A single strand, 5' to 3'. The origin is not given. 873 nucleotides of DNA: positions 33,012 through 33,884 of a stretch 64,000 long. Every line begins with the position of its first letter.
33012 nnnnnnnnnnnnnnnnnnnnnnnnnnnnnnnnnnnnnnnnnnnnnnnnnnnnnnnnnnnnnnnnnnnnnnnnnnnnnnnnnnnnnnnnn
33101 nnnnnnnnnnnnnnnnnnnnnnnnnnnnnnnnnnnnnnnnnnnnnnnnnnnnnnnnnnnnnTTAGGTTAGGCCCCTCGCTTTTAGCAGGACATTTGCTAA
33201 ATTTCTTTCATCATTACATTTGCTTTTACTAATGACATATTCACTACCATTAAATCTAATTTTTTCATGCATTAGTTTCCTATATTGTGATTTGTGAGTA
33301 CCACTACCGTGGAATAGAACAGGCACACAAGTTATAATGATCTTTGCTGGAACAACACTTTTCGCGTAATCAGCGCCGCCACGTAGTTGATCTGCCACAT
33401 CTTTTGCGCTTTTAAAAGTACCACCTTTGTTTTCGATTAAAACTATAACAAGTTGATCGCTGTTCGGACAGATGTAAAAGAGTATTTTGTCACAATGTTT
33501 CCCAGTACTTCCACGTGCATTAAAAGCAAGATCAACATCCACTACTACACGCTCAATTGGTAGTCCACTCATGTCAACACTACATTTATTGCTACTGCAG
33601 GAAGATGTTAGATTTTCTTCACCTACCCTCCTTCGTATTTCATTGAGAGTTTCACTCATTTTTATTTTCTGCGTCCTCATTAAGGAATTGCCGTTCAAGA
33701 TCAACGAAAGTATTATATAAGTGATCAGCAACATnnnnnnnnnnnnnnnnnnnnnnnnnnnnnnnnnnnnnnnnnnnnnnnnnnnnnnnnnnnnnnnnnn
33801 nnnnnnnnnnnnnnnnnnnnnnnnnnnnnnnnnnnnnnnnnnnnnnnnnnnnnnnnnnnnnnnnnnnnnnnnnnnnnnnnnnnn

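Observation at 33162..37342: Two tandem paralogous ABC-ATPase + small PD-(D/E)xK-like protein cassettes: candidate undescribed defense module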

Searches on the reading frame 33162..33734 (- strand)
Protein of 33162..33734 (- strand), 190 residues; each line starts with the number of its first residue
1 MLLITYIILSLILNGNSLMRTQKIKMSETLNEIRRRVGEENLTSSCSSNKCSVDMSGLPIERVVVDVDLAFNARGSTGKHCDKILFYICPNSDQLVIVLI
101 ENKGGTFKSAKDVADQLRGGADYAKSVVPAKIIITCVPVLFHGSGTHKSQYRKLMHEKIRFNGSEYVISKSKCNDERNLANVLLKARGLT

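Call 3: search_protein_families(library=pfam, proteins=[window:33162-33734:-], max_evalue=1)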
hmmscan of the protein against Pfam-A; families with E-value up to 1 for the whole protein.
window:33162-33734:- (190 aa): 0 families

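Call 4: search_protein_families(library=padloc, proteins=[window:33162-33734:-], max_evalue=1)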
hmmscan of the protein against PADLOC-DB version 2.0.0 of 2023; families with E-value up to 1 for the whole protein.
window:33162-33734:- (190 aa): 1 family
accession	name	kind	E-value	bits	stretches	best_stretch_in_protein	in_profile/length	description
PDLC04667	PDC-M47B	-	0.00024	19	1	49-126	9-87/158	-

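Call 5: search_protein_families(library=ncbifam, proteins=[window:33162-33734:-], max_evalue=1)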
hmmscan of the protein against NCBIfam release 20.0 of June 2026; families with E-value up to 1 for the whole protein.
window:33162-33734:- (190 aa): 0 families

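Call 11: find_homologous_proteins(query=A1, max_evalue=0.001)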
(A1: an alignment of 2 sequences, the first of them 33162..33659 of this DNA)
Query A1 (2 sequences) (165 aa, profile of the alignment): 65 proteins with E <= 0.001 among 462 candidates.
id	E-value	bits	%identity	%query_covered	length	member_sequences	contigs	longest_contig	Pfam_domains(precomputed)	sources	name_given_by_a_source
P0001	9.2e-87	307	100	100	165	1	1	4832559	-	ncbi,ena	-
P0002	1.6e-86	306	35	96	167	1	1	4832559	-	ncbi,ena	-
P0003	3.8e-78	279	90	100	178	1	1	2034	-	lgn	-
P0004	2.5e-76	273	85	100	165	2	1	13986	-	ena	-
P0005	2.2e-59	218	35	95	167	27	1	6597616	-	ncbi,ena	-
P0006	3.6e-58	214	35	95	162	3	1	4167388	-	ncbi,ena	-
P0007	1.2e-57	212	35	95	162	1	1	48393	-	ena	-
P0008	2.3e-57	211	41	89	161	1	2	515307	-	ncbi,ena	-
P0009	2.9e-57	211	38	89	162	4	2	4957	-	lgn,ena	-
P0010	2.9e-57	211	63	98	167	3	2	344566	-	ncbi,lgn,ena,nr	ncbi:MAG: hypothetical protein OXU23_05095 [Candidatus Poribacteria bacterium]|nr:hypothetical prote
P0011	3.9e-56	207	37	96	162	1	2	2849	-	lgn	-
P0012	6.3e-56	207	61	96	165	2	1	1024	-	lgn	-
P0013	2.2e-55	205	36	89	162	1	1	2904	-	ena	-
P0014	2.3e-55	205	34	89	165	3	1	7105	-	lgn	-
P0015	4.0e-55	204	62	100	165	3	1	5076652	-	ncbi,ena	-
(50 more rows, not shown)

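Call 12: find_encoding_contigs(protein=P0001, flank=10000, max_places=3)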
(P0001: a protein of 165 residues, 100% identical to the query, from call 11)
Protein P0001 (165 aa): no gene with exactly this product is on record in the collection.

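Call 13: find_encoding_contigs(protein=P0005, flank=8000, max_places=3)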
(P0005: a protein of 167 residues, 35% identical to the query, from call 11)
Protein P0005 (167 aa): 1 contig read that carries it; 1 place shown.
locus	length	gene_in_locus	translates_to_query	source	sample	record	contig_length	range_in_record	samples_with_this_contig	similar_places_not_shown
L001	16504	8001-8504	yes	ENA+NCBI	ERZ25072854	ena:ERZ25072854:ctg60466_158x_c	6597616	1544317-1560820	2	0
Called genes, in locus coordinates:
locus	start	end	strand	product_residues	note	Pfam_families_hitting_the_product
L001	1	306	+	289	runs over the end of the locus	PF18075:FtsX_ECD, PF02687:FtsX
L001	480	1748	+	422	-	PF01555:N6_N4_Mtase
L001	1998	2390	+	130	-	-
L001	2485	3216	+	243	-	PF02633:Creatininase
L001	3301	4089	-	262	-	PF03328:HpcH_HpaI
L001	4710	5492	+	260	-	-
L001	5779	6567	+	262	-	PF13385:Laminin_G_3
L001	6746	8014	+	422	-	PF13175:AAA_15, PF13304:AAA_21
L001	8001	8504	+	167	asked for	-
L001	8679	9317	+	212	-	PF13175:AAA_15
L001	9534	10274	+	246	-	PF13175:AAA_15, PF13304:AAA_21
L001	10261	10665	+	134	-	-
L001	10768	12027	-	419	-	PF02746:MR_MLE_N (weak), PF13378:MR_MLE_C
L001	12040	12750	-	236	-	PF00246:Peptidase_M14, PF10994:DUF2817, PF24827:AstE_AspA_cat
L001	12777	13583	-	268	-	PF03737:RraA-like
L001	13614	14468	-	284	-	PF01261:AP_endonuc_2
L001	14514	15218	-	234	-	PF05721:PhyH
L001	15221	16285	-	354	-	PF01408:GFO_IDH_MocA, PF02894:GFO_IDH_MocA_C, PF22725:GFO_IDH_MocA_C3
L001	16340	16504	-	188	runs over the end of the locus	PF00034:Cytochrom_C (faint)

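Call 16: search_solved_structures(query=A2, max_evalue=10, show_alignments=2)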
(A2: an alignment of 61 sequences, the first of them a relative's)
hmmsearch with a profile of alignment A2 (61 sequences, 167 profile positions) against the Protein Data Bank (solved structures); distinct sequences matched with E-value up to 10: 2.
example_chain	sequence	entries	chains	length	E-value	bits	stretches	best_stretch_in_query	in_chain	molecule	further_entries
3p8a_A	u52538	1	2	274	0.23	14.3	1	82-141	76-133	uncharacterized protein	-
3gpk_A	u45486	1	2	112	0.68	12.7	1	71-102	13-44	PpiC-type peptidyl-prolyl cis-trans isomerase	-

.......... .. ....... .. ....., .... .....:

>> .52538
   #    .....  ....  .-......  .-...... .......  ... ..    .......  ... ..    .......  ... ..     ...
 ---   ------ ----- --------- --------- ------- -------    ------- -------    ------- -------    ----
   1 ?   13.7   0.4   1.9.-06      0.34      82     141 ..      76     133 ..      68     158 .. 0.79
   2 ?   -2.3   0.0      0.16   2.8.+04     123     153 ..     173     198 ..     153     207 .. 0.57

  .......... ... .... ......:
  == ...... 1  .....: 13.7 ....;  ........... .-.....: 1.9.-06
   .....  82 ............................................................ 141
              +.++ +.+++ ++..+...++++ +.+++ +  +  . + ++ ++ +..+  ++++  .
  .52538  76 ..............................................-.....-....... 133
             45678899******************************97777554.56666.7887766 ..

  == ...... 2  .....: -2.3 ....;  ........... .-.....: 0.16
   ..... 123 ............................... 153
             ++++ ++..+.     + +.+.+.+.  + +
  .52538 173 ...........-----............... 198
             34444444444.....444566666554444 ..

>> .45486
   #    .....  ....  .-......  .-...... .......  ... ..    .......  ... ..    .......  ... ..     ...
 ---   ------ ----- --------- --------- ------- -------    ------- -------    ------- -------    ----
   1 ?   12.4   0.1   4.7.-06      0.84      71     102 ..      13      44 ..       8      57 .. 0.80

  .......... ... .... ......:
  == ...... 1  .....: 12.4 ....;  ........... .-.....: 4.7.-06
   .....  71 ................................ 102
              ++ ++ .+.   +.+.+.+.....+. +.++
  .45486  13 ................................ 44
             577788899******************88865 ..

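Call 17: find_related_loci(query=A2, collection=genome_contigs, flank=8000)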
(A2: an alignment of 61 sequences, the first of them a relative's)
Query A2 (165 aa) in genome_contigs; peptide patterns used: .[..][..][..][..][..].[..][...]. (x = any residue, [..] = any of these).
85 stretches matched a pattern; 32 encode a relative of the query (tblastn E <= 1e-3); 32 distinct loci.
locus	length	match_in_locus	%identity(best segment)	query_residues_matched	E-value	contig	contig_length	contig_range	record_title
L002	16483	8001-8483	63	1-161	6e-68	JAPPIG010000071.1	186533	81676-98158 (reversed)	MAG: Candidatus Poribacteria bacterium isolate RHO2_bin_17 NODE_98_length_186533_cov_60.983092, whole genome shotgun seq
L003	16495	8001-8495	62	1-165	1e-67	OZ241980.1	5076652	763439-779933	MAG: Candidatus Poribacteria bacterium isolate addb8a48-e40a-4d5d-92e9-c4632a5e54a8 genome assembly, chromosome: 1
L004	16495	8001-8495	61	1-165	4e-64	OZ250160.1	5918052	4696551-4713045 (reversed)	MAG: Candidatus Poribacteria bacterium isolate 8ae7ebc5-6e71-4186-9c0c-d873ebd224b0 genome assembly, chromosome: 1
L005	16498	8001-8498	59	1-161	6e-63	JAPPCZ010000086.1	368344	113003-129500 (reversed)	MAG: Candidatus Poribacteria bacterium isolate IRC4_bin_14 NODE_12_length_368344_cov_20.1039, whole genome shotgun seque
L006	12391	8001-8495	57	1-165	8e-62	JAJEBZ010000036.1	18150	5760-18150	MAG: Candidatus Poribacteria bacterium isolate jk18x9bins.65 k141_280600, whole genome shotgun sequence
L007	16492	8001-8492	59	1-165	8e-61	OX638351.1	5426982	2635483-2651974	MAG: uncultured Poribacteria bacterium isolate d4690918-7cf6-4b6d-bcb0-07eb3c50a363 genome assembly, chromosome: 1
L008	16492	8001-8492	58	1-165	1e-59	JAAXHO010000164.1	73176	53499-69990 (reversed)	MAG: Candidatus Poribacteria bacterium isolate Plut_88891 unfiltered_Plut_88891_genomic_contig_166828, whole genome shot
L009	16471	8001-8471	60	1-158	8e-60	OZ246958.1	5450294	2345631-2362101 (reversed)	MAG: Candidatus Poribacteria bacterium isolate eb1091dc-daf2-4aeb-812c-2eaa76c9e045 genome assembly, chromosome: 1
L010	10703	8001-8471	52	1-158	3e-51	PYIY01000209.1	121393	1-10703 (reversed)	MAG: Candidatus Poribacteria bacterium isolate PCPOR4 Ga0207198_1209, whole genome shotgun sequence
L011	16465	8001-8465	51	1-156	1e-47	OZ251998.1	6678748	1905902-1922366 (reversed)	MAG: Candidatus Poribacteria bacterium isolate 8f110123-501e-42ad-9d55-583bbc997c7d genome assembly, chromosome: 1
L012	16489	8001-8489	49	1-164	3e-46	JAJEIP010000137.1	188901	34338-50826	MAG: Candidatus Poribacteria bacterium isolate p16x65bins.2 k141_1225075, whole genome shotgun sequence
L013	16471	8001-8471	53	1-158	1e-45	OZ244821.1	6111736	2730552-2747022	MAG: Candidatus Poribacteria bacterium isolate f8e195d4-717b-4ac2-aaf5-fcbd41c48ae0 genome assembly, chromosome: 1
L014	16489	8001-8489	48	1-164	5e-44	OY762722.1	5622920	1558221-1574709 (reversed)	MAG: Candidatus Poribacteria bacterium isolate ed6806d3-dd7a-4409-98ee-5b7e1ebe3502 genome assembly, chromosome: 1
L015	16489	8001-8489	48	1-164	8e-44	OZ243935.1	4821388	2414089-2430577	MAG: Candidatus Poribacteria bacterium isolate 04a31957-9a65-48c7-867d-416cbb8de8da genome assembly, chromosome: 1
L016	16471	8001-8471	40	1-158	1e-35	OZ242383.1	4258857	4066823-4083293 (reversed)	MAG: bacterium isolate f65e47f9-4bf7-4a54-ade9-3bd2c102e67f genome assembly, chromosome: 1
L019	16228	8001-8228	70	1-76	7e-30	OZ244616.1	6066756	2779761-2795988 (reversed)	MAG: Candidatus Poribacteria bacterium isolate e5250d40-67f0-410b-965f-0d198546f1b0 genome assembly, chromosome: 1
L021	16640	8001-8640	66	1-165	5e-28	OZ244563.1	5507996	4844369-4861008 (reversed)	MAG: Candidatus Poribacteria bacterium isolate ff81fa92-488d-40f9-821d-30cdc2806971 genome assembly, chromosome: 1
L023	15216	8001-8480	38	2-160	5e-24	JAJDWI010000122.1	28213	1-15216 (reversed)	MAG: Candidatus Poribacteria bacterium isolate jk18x25bins.18 k141_171490, whole genome shotgun sequence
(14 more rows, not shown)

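Call 24: predict_structure(alignment_id=A2)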
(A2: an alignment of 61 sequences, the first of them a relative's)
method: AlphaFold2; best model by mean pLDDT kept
length: 165 residues; sequences in the alignment: 61
mean_pLDDT: 92.1   pTM: 0.90
mean pLDDT of the five models: 92.1, 91.7, 91.4, 91.1, 90.7
residues with pLDDT >= 90: 123; 70-90: 40; 50-70: 2; < 50: 0
segments of 3 or more residues with pLDDT < 50: none
pLDDT, mean of each block of 10 residues (from residue 1): 89 96 95 95 91 93 89 95 92 97 90 92 84 94 95 95 76
secondary structure, 60 per line:
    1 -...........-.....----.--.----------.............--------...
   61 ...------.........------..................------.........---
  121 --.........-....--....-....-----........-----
elements in order: H2-12 E37-41 H42-49 E58-63 E70-78 H85-102 E109-117 H123-131 E133-136 E139-142 E144-147 H153-160

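Call 34: search_protein_representatives(alignment_id=A2)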
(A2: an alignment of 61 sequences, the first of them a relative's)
Query: 61 sequences, 167 profile positions. Proteins with E-value up to 0.001 (for the whole library): 1317; up to 1e-10: 703; up to 1e-30: 46. The best 150 are listed.
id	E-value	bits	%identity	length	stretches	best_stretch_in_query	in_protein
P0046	1.8e-60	219.6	-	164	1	1-162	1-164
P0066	5.9e-55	201.7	-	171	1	1-166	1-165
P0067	4.0e-52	192.5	-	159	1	3-162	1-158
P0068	2.2e-48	180.3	-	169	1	1-162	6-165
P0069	2.9e-48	179.9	-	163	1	3-164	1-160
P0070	5.2e-46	172.6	-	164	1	3-166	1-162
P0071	7.3e-46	172.1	-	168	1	4-165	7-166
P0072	5.6e-45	169.2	-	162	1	3-162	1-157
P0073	7.4e-45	168.8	-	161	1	1-162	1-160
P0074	5.4e-44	166.0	-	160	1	1-161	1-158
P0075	1.6e-41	158.0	-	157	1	3-162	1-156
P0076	3.5e-41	156.9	-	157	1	3-161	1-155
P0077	5.5e-41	156.2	-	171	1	3-162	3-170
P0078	1.1e-40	155.2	-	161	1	3-162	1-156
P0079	7.7e-40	152.5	-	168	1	2-164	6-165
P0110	1.0e-30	122.8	-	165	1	1-162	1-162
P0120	8.7e-26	106.8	-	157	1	8-162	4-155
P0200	6.7e-21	90.9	-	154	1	6-161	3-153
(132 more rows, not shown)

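Call 36: search_protein_families(library=padloc, alignment_id=A3, max_evalue=0.001)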
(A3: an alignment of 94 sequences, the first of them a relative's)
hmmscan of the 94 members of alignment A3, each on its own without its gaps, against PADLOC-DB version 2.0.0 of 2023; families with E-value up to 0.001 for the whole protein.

A. member 1, P0001 (165 aa): 1 family
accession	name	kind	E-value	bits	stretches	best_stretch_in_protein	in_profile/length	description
PDLC04667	PDC-M47B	-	0.00018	19.4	1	24-101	9-87/158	-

B. families by the number of members that match (of 94 scanned): 9 families
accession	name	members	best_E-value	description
PDLC04668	PDC-M47B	42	2e-08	-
PDLC04665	PDC-M47B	19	1.1e-06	-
PDLC04667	PDC-M47B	8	7.1e-06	-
PDLC04666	PDC-M47B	4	2.4e-05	-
PDLC04037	PD-T4-4_B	3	3.1e-05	-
PDLC04669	PDC-M47B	2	1.9e-05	-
PDLC01773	Cas4c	1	6.1e-05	-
PDLC04034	PD-T4-4_B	1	0.0006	-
PDLC00405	SduA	1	0.00085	DUF4263 domain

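Call 37: search_protein_families(library=pfam, alignment_id=A3, max_evalue=0.01)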
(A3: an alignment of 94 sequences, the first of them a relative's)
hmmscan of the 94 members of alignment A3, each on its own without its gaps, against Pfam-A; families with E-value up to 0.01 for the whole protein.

A. member 1, P0001 (165 aa): 0 families

B. families by the number of members that match (of 94 scanned): 1 family
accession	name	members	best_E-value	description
PF04313.20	HSDR_N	1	0.0049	Type I restriction enzyme R protein N terminus (HSDR_N)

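Call 61: find_encoding_contigs(protein=P0120, flank=5000, max_places=3)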
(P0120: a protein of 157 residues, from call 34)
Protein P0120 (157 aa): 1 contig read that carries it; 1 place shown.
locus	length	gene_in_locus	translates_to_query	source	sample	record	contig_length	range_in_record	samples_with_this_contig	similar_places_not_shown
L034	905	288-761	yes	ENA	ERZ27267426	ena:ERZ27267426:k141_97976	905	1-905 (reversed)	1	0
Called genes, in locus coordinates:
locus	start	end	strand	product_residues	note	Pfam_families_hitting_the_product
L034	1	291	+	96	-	?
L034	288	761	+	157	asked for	-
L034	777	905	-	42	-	?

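Call 62: find_encoding_contigs(protein=P0200, flank=5000, max_places=3)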
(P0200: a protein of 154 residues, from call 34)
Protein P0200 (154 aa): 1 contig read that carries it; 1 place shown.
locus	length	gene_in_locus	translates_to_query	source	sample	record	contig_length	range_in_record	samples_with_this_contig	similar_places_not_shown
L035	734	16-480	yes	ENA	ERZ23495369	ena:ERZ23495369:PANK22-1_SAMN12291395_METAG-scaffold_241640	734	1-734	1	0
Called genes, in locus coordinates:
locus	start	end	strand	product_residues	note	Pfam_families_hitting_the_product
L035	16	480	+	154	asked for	-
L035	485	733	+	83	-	?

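Call 64: fold_search(model_id=the predicted structure, library=pdb)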
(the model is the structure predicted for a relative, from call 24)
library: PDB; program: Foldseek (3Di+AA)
matches with E <= 10: 726; with E <= 0.001: 0
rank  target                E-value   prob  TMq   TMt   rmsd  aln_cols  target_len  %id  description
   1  1fok_A                2.5e-02  0.69  0.37  0.14   8.1       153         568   13  STRUCTURE OF RESTRICTION ENDONUCLEASE FOKI BOUND TO DNA (released 1997-12-03)
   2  6kxu_B                3.8e-02  0.60  0.29  0.13   7.6       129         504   12  BON1 (released 2020-09-16)
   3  2fok_A                4.3e-02  0.63  0.35  0.13   6.4       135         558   16  STRUCTURE OF RESTRICTION ENDONUCLEASE FOKI (released 1998-06-17)
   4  2fok_B                4.9e-02  0.66  0.36  0.14   6.2       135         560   16  STRUCTURE OF RESTRICTION ENDONUCLEASE FOKI (released 1998-06-17)
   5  6kxk_B                5.2e-02  0.47  0.29  0.12   7.7       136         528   12  BON1 (released 2020-09-16)
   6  6kxu_A                5.6e-02  0.54  0.29  0.12   7.6       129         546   12  BON1 (released 2020-09-16)
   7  8vx9_A                6.0e-02  0.44  0.33  0.23  10.9       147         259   13  Structure of HamAB apo complex from the Escherichia coli Hachiman defense system (released 2024-03-13)
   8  8vxy_A                8.7e-02  0.28  0.28  0.20  10.1       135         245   16  Structure of HamA(E138A,K140A)B-plasmid DNA complex from the Escherichia coli Hachiman defense system (released 2024-03-13)
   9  1wtd_A                1.2e-01  0.20  0.28  0.20  10.6       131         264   10  Crystal structure of type II restrcition endonuclease, EcoO109I DNA-free form (released 2004-12-14)
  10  6qnz_B                1.4e-01  0.44  0.28  0.10   5.1        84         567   15  Crystal structure of the site-specific DNA nickase N.BspD6I E418A Mutant (released 2020-03-04)
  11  9a5m_A                2.4e-01  0.33  0.35  0.15   6.9       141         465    8  Integrative model of YDJA-YDIS by crosslinking MS and deep learning (released 2024-09-18)
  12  4f0p_A                2.5e-01  0.30  0.31  0.13   9.3       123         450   11  MspJI Restriction Endonuclease - P31 Form (released 2012-08-08)
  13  4f0p_B                3.3e-01  0.20  0.31  0.13  12.9       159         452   12  MspJI Restriction Endonuclease - P31 Form (released 2012-08-08)
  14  6xug_A                3.9e-01  0.09  0.22  0.09   9.1       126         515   15  Human Ecto-5'-nucleotidase (CD73) in complex with A2410 (compound 53 in publication) in the closed form in crystal for (released 2020-04-22)
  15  6xue_A                3.9e-01  0.09  0.22  0.10   9.1       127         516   15  Human Ecto-5'-nucleotidase (CD73) in complex with A2396 (compound 74 in publication) in the closed form in crystal for (released 2020-04-22)
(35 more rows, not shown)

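Call 81: find_encoding_contigs(protein=P0110, flank=6000, max_places=3)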
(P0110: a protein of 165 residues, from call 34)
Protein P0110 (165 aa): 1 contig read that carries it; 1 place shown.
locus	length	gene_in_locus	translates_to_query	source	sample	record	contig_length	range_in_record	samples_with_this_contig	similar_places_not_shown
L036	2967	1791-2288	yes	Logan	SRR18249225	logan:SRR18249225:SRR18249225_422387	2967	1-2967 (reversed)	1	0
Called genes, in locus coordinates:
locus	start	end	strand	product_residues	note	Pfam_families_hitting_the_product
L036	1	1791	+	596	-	?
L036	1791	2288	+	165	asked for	-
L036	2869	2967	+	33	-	?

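Call 85: find_encoding_contigs(protein=P0004, flank=8000, max_places=3)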
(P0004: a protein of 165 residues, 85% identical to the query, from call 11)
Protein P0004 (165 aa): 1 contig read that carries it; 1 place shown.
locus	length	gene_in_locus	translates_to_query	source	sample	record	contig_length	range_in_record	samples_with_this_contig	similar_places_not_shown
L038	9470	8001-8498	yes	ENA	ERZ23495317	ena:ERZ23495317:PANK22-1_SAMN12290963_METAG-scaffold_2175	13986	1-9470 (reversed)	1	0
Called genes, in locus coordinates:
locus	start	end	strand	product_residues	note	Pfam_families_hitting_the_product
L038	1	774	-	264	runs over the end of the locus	PF04784:DUF547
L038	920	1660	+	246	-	PF18912:DZR_2, PF00156:Pribosyltran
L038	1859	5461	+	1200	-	PF02463:SMC_N, PF13175:AAA_15, PF13304:AAA_21 (weak), PF13476:AAA_23, PF24161:CCDC39 (faint), PF02463:SMC_N, PF06470:SMC_hinge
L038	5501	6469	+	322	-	-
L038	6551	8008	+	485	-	PF13175:AAA_15, PF13304:AAA_21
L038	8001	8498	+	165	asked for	-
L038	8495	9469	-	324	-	?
